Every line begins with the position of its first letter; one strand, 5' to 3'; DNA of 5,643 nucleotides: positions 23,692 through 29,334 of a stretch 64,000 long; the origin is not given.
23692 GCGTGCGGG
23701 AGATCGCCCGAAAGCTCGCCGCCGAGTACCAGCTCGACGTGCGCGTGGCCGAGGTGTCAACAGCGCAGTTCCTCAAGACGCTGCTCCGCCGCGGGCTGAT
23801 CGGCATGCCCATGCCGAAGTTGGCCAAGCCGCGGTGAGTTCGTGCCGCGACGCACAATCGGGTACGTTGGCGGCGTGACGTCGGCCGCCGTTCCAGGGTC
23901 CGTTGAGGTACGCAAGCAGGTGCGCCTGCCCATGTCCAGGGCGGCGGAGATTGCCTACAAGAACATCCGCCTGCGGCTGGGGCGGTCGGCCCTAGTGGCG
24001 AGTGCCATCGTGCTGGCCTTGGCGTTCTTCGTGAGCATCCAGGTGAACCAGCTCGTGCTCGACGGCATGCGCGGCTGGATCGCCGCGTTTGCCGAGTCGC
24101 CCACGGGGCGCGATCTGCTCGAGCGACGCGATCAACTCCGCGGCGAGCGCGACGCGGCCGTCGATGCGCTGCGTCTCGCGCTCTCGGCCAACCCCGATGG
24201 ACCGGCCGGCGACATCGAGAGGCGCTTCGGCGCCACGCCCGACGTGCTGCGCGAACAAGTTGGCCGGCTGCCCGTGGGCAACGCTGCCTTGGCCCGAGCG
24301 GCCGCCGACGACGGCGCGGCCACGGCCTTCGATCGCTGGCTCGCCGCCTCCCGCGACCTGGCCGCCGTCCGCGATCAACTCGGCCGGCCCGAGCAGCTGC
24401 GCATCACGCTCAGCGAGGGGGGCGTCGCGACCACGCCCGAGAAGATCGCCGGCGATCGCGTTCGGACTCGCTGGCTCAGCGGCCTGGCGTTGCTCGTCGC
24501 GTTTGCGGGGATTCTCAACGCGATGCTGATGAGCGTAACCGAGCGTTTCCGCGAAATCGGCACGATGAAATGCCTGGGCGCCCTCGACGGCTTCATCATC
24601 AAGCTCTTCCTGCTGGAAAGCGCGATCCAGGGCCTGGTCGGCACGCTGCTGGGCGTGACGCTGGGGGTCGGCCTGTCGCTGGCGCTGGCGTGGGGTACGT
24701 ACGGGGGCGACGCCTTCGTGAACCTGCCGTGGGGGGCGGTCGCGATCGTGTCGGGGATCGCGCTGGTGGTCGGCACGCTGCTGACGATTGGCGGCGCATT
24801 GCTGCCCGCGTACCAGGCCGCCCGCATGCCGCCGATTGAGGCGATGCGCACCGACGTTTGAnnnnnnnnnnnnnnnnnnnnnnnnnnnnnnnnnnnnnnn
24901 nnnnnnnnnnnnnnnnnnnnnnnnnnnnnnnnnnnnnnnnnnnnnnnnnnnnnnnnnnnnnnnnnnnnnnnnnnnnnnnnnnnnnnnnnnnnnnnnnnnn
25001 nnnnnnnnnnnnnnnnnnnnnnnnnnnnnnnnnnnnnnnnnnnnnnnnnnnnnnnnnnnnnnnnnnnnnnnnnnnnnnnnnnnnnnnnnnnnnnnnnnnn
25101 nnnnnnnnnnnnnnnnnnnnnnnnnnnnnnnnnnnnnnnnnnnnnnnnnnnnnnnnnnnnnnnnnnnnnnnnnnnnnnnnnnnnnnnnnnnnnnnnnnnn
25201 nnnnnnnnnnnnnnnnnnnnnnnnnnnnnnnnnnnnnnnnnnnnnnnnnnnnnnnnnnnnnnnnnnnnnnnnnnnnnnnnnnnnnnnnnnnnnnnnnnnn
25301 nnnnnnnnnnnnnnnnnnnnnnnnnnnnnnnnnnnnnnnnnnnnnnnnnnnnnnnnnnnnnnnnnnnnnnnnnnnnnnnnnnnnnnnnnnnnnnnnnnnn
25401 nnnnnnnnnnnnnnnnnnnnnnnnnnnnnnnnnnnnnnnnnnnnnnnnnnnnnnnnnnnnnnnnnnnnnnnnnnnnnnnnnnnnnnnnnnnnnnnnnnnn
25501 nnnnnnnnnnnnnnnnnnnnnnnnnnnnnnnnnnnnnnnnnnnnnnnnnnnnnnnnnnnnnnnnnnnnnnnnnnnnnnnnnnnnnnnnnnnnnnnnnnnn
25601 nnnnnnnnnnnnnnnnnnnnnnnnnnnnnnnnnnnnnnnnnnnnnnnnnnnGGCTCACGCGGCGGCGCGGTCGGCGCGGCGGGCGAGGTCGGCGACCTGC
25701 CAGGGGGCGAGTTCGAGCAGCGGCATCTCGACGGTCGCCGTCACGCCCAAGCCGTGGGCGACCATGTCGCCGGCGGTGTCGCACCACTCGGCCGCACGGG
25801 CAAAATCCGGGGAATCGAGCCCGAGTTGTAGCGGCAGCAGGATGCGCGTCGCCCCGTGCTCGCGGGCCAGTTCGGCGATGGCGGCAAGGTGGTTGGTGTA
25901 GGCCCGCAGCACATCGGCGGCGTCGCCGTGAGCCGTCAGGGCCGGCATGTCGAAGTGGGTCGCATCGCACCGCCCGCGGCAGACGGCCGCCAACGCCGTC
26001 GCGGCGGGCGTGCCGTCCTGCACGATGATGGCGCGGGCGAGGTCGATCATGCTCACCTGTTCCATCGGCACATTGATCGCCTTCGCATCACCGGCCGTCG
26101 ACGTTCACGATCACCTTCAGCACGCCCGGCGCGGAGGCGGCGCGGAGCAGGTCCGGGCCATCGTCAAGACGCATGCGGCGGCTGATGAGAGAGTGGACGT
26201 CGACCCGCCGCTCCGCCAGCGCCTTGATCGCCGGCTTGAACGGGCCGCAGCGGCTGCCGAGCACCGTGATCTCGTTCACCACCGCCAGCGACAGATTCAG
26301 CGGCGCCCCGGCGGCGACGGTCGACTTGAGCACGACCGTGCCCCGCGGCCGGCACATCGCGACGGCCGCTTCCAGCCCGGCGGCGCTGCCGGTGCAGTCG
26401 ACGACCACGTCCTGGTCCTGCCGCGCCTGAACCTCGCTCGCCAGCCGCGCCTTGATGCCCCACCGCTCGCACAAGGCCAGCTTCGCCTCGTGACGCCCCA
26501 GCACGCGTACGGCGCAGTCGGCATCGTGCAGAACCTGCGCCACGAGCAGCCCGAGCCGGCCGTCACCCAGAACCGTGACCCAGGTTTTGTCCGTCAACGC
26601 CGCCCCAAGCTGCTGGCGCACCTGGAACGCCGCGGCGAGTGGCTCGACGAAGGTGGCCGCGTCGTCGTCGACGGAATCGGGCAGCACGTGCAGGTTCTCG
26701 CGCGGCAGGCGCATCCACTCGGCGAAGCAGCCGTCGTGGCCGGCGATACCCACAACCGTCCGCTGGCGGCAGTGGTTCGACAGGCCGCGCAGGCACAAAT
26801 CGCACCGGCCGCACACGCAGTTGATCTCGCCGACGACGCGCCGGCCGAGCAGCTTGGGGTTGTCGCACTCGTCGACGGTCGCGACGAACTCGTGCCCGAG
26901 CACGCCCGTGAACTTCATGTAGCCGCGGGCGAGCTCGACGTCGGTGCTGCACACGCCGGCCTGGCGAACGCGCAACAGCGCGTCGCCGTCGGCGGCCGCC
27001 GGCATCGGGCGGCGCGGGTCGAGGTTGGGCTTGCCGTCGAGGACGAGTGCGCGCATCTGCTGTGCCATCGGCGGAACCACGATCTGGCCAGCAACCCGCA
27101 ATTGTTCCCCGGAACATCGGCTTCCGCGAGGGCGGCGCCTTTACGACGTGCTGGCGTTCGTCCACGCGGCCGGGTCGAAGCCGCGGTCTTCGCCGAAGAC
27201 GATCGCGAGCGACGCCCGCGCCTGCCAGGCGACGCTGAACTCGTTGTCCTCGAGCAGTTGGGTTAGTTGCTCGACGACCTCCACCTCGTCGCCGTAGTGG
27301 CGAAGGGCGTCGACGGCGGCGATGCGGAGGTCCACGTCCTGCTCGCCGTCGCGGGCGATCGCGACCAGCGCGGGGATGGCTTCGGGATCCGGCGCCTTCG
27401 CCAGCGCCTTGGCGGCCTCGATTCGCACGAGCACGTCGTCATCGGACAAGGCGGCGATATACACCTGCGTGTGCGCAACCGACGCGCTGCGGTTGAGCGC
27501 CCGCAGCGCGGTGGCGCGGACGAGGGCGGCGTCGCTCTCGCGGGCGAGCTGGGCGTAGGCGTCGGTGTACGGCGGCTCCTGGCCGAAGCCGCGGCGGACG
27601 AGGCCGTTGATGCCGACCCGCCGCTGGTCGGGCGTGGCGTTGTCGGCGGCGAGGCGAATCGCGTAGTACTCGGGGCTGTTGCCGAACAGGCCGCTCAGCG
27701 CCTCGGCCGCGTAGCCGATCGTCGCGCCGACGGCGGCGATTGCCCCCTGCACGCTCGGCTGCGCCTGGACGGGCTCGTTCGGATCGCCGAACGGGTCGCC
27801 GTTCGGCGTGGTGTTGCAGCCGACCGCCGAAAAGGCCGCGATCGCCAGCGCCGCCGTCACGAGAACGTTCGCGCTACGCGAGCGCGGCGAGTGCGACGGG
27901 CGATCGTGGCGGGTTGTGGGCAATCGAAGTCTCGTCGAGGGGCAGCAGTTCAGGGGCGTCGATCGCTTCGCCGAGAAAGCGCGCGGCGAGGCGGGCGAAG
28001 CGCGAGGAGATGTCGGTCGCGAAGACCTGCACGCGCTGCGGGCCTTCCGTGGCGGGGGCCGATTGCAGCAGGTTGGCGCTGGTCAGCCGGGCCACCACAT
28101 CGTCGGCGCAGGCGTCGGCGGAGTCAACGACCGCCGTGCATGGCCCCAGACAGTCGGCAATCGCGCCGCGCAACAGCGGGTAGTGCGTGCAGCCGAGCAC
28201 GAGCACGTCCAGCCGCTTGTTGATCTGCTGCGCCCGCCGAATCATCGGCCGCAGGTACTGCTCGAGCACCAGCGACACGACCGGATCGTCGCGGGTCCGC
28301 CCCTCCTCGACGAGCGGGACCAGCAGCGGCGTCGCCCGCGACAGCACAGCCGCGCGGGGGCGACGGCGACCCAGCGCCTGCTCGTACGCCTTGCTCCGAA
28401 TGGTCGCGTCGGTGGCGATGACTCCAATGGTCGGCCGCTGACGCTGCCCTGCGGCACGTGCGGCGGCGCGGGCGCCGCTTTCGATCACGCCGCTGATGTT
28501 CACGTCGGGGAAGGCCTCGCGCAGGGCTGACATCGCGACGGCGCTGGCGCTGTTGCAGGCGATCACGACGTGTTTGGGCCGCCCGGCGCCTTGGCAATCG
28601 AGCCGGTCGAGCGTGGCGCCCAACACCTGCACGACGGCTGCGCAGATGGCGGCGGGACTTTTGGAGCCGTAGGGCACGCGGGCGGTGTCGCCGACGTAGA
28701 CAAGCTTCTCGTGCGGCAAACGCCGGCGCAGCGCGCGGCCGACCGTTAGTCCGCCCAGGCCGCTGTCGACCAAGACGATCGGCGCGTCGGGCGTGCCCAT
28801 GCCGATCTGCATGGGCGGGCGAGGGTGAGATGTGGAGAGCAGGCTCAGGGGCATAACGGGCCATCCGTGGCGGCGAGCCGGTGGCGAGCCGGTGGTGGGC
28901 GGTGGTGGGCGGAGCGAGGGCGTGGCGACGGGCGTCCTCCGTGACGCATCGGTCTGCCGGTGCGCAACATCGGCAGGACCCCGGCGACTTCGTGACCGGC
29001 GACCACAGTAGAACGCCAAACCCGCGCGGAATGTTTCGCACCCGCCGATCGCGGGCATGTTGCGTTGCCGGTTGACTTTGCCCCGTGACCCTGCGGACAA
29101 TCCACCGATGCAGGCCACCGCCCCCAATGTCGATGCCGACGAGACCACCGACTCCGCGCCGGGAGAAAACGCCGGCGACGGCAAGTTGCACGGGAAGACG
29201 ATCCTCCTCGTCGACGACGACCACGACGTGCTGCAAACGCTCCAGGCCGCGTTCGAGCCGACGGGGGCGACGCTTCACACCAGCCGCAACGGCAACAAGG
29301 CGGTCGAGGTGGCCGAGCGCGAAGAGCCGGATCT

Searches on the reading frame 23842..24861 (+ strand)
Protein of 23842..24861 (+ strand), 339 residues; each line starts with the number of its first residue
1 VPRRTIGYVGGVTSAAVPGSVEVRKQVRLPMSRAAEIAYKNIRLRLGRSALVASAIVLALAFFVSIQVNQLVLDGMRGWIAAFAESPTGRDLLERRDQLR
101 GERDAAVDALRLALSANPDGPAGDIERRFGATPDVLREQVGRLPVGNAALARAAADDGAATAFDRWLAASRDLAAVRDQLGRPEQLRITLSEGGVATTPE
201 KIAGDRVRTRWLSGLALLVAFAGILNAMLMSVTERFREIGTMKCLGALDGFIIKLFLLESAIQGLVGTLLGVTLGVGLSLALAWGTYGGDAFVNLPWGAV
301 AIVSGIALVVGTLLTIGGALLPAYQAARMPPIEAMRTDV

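Call 11: search_protein_families(library=pfam, proteins=[window:23842-24861:+], max_evalue=0.01)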
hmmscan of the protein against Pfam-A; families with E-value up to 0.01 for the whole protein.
window:23842-24861:+ (339 aa): 1 family
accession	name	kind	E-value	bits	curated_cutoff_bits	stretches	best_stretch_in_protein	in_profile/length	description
PF02687.27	FtsX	-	1.4e-18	67.5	25.5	1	213-331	4-120/120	FtsX-like permease C-terminal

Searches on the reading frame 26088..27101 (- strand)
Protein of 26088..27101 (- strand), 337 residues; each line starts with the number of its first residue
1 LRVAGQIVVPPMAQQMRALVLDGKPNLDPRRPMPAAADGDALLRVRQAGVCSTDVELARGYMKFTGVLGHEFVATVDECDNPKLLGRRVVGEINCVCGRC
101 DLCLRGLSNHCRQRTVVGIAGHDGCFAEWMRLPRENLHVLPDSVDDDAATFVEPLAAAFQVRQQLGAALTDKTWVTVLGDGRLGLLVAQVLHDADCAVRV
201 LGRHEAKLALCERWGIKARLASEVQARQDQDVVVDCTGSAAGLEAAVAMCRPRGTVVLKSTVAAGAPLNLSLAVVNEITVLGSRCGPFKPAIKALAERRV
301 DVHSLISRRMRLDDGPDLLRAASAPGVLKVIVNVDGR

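Call 10: search_protein_families(library=pfam, proteins=[window:26088-27101:-], max_evalue=0.01)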
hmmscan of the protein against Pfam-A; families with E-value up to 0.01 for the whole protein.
window:26088-27101:- (337 aa): 4 families
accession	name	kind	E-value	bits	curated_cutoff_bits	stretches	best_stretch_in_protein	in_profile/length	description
PF08240.17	ADH_N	-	9.5e-19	68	23.5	1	38-142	2-104/104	Alcohol dehydrogenase GroES-like domain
PF00107.32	ADH_zinc_N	-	1.3e-13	51.4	31.8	1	183-291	2-123/129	Zinc-binding dehydrogenase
PF16912.11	Glu_dehyd_C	-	8.4e-08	32.4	34.9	1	167-313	26-192/211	Glucose dehydrogenase C-terminus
PF01488.26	Shikimate_DH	-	0.0027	18.2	24.3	1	172-240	12-86/138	Shikimate / quinate 5-dehydrogenase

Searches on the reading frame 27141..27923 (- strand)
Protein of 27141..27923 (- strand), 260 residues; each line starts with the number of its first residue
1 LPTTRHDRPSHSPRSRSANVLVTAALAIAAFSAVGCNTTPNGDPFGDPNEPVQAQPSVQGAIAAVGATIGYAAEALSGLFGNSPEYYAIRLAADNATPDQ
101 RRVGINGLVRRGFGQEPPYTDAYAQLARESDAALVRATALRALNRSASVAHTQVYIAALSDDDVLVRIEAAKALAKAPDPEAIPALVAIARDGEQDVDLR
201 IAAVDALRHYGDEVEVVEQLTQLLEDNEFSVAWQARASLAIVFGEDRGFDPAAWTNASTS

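Call 10: search_protein_families(library=pfam, proteins=[window:27141-27923:-], max_evalue=0.01)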
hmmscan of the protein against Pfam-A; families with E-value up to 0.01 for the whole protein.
window:27141-27923:- (260 aa): 4 families
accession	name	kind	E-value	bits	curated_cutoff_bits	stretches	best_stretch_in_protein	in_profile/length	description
PF13646.12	HEAT_2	-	3.7e-13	50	27.7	2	124-196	5-77/88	HEAT repeats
PF03130.22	HEAT_PBS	-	1.4e-05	25.5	20.9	1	166-190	1-25/27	PBS lyase HEAT-like repeat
PF13513.12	HEAT_EZ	-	0.0019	19.1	27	0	180-209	27-54/55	HEAT-like repeat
PF01347.28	Vitellogenin_N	-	0.0021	17.2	24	1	128-226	474-575/590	Lipoprotein amino terminal region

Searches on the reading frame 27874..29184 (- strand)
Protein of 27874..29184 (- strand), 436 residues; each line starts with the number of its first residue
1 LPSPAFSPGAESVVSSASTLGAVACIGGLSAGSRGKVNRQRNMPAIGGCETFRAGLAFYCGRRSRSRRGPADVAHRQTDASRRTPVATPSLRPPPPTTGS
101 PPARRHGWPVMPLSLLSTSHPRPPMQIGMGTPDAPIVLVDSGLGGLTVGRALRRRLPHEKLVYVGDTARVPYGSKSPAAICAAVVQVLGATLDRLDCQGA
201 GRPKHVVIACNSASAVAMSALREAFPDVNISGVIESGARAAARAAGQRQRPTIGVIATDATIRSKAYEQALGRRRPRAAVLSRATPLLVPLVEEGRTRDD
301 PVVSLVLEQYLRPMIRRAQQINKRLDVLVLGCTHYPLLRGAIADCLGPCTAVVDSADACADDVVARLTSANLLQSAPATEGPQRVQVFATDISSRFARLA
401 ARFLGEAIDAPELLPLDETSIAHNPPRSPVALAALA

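Call 10: search_protein_families(library=pfam, proteins=[window:27874-29184:-], max_evalue=0.01)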
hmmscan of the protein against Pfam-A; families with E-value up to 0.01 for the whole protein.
window:27874-29184:- (436 aa): 1 family
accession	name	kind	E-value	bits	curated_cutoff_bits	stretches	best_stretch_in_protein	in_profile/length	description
PF01177.27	Asp_Glu_race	-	6.3e-16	59.2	31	1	150-360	18-208/211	Asp/Glu/Hydantoin racemase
